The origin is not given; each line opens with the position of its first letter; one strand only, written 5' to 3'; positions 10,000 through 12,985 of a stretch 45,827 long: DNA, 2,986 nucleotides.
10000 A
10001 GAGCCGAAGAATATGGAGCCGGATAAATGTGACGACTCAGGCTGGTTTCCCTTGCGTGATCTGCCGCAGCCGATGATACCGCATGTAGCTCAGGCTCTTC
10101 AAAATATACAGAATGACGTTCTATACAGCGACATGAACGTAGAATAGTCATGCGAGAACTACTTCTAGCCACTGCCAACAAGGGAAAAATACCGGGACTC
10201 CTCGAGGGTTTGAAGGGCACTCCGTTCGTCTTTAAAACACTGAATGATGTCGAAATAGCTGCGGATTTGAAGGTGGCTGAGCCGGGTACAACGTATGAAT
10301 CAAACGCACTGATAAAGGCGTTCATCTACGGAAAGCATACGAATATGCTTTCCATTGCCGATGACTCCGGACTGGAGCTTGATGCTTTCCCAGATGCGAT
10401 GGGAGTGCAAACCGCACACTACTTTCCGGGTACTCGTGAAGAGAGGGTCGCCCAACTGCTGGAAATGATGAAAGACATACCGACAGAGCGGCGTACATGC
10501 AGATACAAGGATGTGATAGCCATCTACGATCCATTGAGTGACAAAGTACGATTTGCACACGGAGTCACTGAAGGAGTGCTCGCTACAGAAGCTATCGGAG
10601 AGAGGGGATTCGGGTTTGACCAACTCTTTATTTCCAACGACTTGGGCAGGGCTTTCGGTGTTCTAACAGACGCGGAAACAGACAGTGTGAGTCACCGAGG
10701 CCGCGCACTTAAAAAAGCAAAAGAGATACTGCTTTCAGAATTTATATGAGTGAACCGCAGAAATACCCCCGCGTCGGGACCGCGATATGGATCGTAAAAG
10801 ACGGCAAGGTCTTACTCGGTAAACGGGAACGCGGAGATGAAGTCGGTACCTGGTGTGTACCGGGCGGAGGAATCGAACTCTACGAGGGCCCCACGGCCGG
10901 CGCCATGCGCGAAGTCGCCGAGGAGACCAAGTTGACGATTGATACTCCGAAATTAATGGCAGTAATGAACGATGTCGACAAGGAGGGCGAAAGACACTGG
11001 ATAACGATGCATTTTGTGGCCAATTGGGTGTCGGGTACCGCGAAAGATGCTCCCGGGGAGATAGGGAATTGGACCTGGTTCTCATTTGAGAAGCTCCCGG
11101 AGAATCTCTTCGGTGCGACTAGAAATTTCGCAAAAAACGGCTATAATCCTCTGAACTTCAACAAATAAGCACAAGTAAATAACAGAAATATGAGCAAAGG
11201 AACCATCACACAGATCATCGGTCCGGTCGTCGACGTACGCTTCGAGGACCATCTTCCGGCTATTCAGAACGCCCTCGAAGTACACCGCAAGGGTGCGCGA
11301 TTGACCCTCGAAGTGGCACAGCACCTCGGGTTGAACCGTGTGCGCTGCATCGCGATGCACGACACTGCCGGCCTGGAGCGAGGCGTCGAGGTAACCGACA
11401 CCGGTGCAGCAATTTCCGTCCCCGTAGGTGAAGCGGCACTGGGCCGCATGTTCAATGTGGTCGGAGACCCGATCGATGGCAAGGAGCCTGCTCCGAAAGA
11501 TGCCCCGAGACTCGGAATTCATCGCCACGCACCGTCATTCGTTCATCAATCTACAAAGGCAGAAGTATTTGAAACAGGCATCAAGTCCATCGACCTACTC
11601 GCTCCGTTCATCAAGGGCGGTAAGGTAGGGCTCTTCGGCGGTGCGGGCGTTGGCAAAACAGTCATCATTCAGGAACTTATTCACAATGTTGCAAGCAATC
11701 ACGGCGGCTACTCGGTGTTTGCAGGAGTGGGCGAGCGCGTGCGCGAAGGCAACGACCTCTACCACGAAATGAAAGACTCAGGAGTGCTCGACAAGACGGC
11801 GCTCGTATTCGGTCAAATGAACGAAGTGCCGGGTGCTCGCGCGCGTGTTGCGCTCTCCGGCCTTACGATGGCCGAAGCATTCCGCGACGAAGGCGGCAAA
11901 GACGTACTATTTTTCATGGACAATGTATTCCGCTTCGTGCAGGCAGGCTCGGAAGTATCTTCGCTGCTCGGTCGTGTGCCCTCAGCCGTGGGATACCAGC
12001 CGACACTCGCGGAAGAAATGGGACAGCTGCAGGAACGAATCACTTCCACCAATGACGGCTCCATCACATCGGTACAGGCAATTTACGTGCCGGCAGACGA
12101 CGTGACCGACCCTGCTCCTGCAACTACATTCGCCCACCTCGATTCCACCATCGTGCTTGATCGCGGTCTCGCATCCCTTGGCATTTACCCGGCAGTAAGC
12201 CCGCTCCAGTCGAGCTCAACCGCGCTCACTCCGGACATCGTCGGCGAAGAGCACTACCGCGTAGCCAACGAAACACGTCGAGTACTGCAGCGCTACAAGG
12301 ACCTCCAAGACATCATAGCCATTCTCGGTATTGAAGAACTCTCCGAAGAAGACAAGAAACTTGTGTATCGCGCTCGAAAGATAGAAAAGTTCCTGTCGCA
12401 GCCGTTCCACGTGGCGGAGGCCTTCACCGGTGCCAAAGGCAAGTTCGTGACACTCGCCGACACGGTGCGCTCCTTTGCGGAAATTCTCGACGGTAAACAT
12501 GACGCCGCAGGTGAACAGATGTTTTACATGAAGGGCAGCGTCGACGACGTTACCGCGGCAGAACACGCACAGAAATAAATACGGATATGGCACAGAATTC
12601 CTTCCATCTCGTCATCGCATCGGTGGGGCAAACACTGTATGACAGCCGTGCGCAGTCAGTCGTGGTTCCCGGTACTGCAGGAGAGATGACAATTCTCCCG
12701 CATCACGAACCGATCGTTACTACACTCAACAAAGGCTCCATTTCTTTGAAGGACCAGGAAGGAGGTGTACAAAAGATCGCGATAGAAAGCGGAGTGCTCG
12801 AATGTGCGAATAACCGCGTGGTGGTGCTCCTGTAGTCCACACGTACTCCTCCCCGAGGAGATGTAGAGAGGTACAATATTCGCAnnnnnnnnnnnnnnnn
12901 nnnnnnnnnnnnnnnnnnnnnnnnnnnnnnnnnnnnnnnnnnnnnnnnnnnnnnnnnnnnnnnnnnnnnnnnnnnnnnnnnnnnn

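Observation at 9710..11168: Three nucleotide house-cleaning genes (NUDIX, RdgB/HAM1, NUDIX) inserted inside the ATP synthase operon between atpG and atpD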

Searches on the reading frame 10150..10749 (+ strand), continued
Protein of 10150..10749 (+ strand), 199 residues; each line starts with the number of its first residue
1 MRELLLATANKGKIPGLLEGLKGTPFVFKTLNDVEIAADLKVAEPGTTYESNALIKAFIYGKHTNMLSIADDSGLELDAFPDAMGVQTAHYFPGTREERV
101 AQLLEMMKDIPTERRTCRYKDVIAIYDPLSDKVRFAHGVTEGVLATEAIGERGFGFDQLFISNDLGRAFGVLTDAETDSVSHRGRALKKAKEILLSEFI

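Call 63: list_cluster_members(proteins=[window:10150-10749:+, window:8793-9707:+])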
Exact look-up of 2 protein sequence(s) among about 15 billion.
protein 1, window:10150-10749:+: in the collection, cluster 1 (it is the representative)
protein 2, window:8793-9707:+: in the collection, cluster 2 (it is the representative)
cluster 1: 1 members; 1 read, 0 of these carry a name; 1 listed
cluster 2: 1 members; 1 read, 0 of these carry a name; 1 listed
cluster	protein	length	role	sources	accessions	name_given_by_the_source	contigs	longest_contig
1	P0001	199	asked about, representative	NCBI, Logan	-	-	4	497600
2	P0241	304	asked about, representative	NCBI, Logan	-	-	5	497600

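Call 64: find_encoding_contigs(protein=window:10150-10749:+, flank=3000, max_places=5)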
Protein window:10150-10749:+ (199 aa): 5 contigs read that carry it; 3 places shown.
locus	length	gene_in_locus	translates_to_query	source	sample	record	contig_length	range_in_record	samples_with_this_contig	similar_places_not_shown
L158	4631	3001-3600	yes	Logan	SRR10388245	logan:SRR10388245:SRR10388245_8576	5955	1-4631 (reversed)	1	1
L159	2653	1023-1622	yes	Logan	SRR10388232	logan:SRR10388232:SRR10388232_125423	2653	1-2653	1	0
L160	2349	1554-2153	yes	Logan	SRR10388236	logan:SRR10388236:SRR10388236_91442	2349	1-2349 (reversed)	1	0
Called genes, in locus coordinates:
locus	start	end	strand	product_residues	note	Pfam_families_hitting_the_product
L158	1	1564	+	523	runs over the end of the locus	PF02874:ATP-synt_ab_N (weak), PF00006:ATP-synt_ab, PF00306:ATP-synt_ab_C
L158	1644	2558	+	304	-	PF00231:ATP-synt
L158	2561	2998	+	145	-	PF00293:NUDIX, PF14815:NUDIX_4 (weak)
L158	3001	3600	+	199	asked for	PF01725:Ham1p_like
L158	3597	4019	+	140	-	PF00293:NUDIX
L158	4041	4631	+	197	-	?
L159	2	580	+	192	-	?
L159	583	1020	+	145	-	PF00293:NUDIX, PF14815:NUDIX_4 (weak)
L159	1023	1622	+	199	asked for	PF01725:Ham1p_like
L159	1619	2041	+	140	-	PF00293:NUDIX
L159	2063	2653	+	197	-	?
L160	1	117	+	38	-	?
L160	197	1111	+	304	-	PF00231:ATP-synt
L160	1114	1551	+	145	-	PF00293:NUDIX, PF14815:NUDIX_4 (weak)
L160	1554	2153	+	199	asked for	PF01725:Ham1p_like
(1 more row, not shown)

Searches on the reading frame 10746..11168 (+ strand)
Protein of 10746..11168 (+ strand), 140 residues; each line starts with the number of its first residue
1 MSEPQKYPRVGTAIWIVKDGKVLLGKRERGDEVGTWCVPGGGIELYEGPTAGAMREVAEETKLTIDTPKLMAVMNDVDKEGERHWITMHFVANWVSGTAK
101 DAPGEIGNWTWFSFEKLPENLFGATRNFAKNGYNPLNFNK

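Call 3: search_protein_families(library=pfam, proteins=[window:10746-11168:+], max_evalue=0.01)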
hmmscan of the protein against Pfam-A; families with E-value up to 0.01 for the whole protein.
window:10746-11168:+ (140 aa): 2 families
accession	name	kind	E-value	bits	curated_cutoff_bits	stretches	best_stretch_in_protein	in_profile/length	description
PF00293.34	NUDIX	-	1.3e-19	71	21.1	1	9-122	3-124/134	NUDIX domain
PF14815.12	NUDIX_4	-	0.0029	17.8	35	1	13-117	2-98/113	NUDIX domain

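Call 4: search_protein_families(library=ncbifam, proteins=[window:10746-11168:+], max_evalue=0.01)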
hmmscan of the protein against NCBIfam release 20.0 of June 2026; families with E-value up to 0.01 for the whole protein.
window:10746-11168:+ (140 aa): 15 families
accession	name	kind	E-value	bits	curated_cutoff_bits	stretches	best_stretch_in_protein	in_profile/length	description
NF001938.0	PRK00714.1-5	equivalog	1.9e-08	33.8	116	1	8-64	14-75/172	RNA pyrophosphohydrolase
NF006530.0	PRK08999.1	equivalog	7.6e-08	31.7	245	1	10-117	8-112/315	Nudix family hydrolase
NF007834.0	PRK10546.1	equivalog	1.2e-06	28.4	156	1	13-74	8-70/135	pyrimidine (deoxy)nucleoside triphosphate diphosphatase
NF003788.0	PRK05379.1-5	equivalog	1.2e-06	28.1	354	1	10-72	214-276/351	bifunctional nicotinamide-nucleotide adenylyltransferase/Nudix hydroxylase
NF008044.0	PRK10776.1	equivalog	3.1e-06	27.1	148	1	20-109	16-104/130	8-oxo-dGTP diphosphatase MutT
NF041652.1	Nud_hyd_Dein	equivalog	3.5e-06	27.3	200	1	24-81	29-90/152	Nudix hydrolase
TIGR00586.1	mutt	equivalog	6.8e-06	26.1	97.9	1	6-108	3-104/129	8-oxo-dGTP diphosphatase MutT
NF003787.0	PRK05379.1-4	equivalog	1.4e-05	24.3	449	1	14-76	213-275/346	bifunctional nicotinamide-nucleotide adenylyltransferase/Nudix hydroxylase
NF006961.0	PRK09438.1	equivalog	1.6e-05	24.4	103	1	6-78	6-74/151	dihydroneopterin triphosphate diphosphatase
NF001937.0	PRK00714.1-4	equivalog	1.8e-05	24.5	139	1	13-73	12-70/161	RNA pyrophosphohydrolase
NF003791.0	PRK05379.2-3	equivalog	1.9e-05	24.1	409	1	11-74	204-267/340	bifunctional nicotinamide-nucleotide adenylyltransferase/Nudix hydroxylase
NF001299.0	PRK00241.1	equivalog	5.9e-05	22.6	158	1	4-119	128-240/263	NAD(+) diphosphatase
NF001935.0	PRK00714.1-2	equivalog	7.9e-05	22.2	259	1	9-76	10-73/183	RNA pyrophosphohydrolase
NF003786.0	PRK05379.1-2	equivalog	0.00013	21.2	397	1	15-72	224-281/354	bifunctional nicotinamide-nucleotide adenylyltransferase/Nudix hydroxylase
TIGR02705.1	nudix_YtkD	equivalog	0.0056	16.2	154.4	1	16-67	32-78/156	RNA deprotection pyrophosphohydrolase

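Call 19: search_solved_structures(query=window:10746-11168:+, max_evalue=0.001)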
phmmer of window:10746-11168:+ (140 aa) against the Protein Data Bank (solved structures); distinct sequences matched with E-value up to 0.001: 65 (the best 60 are shown).
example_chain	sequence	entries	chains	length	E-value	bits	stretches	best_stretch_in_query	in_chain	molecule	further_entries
4dyw_A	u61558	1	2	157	1.8e-18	70.1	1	6-126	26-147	MutT/NUDIX family protein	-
4kyx_A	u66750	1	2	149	1.8e-17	66.9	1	6-126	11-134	ADP-ribose pyrophosphatase MutT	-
6fl4_A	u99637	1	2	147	3.9e-17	65.8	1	2-137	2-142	Nudix hydrolase 1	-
5gp0_E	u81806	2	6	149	4e-17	65.8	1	2-137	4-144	Nudix hydrolase 1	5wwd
6dby_A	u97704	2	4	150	4.1e-17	65.7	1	2-137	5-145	Nudix hydrolase 1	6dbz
5wy6_E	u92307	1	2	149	2.8e-16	63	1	2-137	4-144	Nudix hydrolase 1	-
6ypb_A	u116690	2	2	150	8.3e-10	42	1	9-136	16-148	Geranyl diphosphate phosphohydrolase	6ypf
7b64_A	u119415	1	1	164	1.5e-08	37.9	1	8-136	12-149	Nucleotide triphosphate diphosphatase NUDT15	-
5bon_A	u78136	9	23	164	1.7e-08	37.8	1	11-136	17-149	Probable 8-oxo-dGTP diphosphatase NUDT15 | Nucleotide triphosphate diphosphatase NUDT15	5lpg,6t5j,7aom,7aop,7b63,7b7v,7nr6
7b67_A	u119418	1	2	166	2e-08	37.5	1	11-136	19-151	Nucleotide triphosphate diphosphatase NUDT15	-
7b66_A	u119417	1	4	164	8.3e-08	35.5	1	11-136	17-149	Nucleotide triphosphate diphosphatase NUDT15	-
5otn_A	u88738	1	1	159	8.4e-08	35.5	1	11-120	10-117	Nudix (Nucleoside diphosphate linked moiety X)-type motif 1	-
5hzx_A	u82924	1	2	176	1.1e-07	35.1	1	11-120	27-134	Nudix (Nucleoside diphosphate linked moiety X)-type motif 1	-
7b65_A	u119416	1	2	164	2e-07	34.3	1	11-136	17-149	Nucleotide triphosphate diphosphatase NUDT15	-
5mzf_A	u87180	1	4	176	2.2e-07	34.2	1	9-118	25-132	MTH1 protein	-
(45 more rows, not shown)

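Call 33: search_protein_families(library=padloc, proteins=[window:10746-11168:+], max_evalue=0.01)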
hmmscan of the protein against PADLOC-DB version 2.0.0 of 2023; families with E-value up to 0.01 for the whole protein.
window:10746-11168:+ (140 aa): 1 family
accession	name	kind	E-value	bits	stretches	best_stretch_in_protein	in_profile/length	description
PDLC04899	PDC-S07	-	4.1e-10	37.4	1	9-117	8-112/135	-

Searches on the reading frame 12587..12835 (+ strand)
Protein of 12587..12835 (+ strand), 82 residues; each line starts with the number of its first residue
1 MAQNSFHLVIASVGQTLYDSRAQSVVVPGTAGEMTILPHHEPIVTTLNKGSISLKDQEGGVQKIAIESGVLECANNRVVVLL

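Call 3: search_protein_families(library=pfam, proteins=[window:12587-12835:+], max_evalue=0.01)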
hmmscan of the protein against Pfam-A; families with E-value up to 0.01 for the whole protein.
window:12587-12835:+ (82 aa): 1 family
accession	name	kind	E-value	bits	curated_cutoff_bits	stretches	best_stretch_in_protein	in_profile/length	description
PF02823.21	ATP-synt_DE_N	-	7.5e-21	74.4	27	1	6-81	1-76/80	ATP synthase, Delta/Epsilon chain, beta-sandwich domain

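Call 4: search_protein_families(library=ncbifam, proteins=[window:12587-12835:+], max_evalue=0.01)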
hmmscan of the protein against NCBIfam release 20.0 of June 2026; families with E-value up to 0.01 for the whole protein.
window:12587-12835:+ (82 aa): 20 families
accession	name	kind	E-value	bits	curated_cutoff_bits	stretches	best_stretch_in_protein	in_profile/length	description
TIGR01216.1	ATP_synt_epsi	equivalog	2.5e-17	63.1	67.25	1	7-81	3-77/130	ATP synthase F1 subunit epsilon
NF001847.0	PRK00571.1-4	equivalog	1.8e-15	56.8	135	1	5-81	3-79/139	F0F1 ATP synthase subunit epsilon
NF011323.0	PRK14736.1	subfamily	1.2e-14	54.4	145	1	5-81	3-79/133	F0F1 ATP synthase subunit epsilon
NF009980.0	PRK13446.1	equivalog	2.4e-14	53.4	129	1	6-81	5-79/136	F0F1 ATP synthase subunit epsilon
NF009977.0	PRK13442.1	equivalog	3.2e-14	52.9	80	1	3-81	3-81/102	F0F1 ATP synthase subunit epsilon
NF009979.0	PRK13444.1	equivalog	7.5e-14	52.2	163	1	3-81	3-80/127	F0F1 ATP synthase subunit epsilon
NF001846.0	PRK00571.1-3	equivalog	3.3e-13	50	132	1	6-81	4-79/137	F0F1 ATP synthase subunit epsilon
NF001851.0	PRK00571.2-4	equivalog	7.7e-13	48.7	131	1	5-81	4-80/135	F0F1 ATP synthase subunit epsilon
NF009984.0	PRK13450.1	equivalog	1.3e-11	44.5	164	1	3-81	2-80/133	F0F1 ATP synthase subunit epsilon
NF009983.0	PRK13449.1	equivalog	1.2e-10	41.6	106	1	5-81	5-80/88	ATP synthase F1 subunit epsilon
NF001852.0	PRK00571.2-5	equivalog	4.6e-09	36.6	145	1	6-81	6-80/124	F0F1 ATP synthase subunit epsilon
NF009978.0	PRK13443.1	equivalog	8.1e-09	35.8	148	1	10-81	9-79/136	F0F1 ATP synthase subunit epsilon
NF009985.0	PRK13451.1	equivalog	1.1e-07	31.9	112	1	10-81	5-75/101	F0F1 ATP synthase subunit epsilon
NF011322.0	PRK14735.1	equivalog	3.4e-07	30.3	202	1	7-81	4-77/139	F0F1 ATP synthase subunit epsilon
NF004871.0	PRK06228.1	equivalog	7e-07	29.1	135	1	7-80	6-80/133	F0F1 ATP synthase subunit epsilon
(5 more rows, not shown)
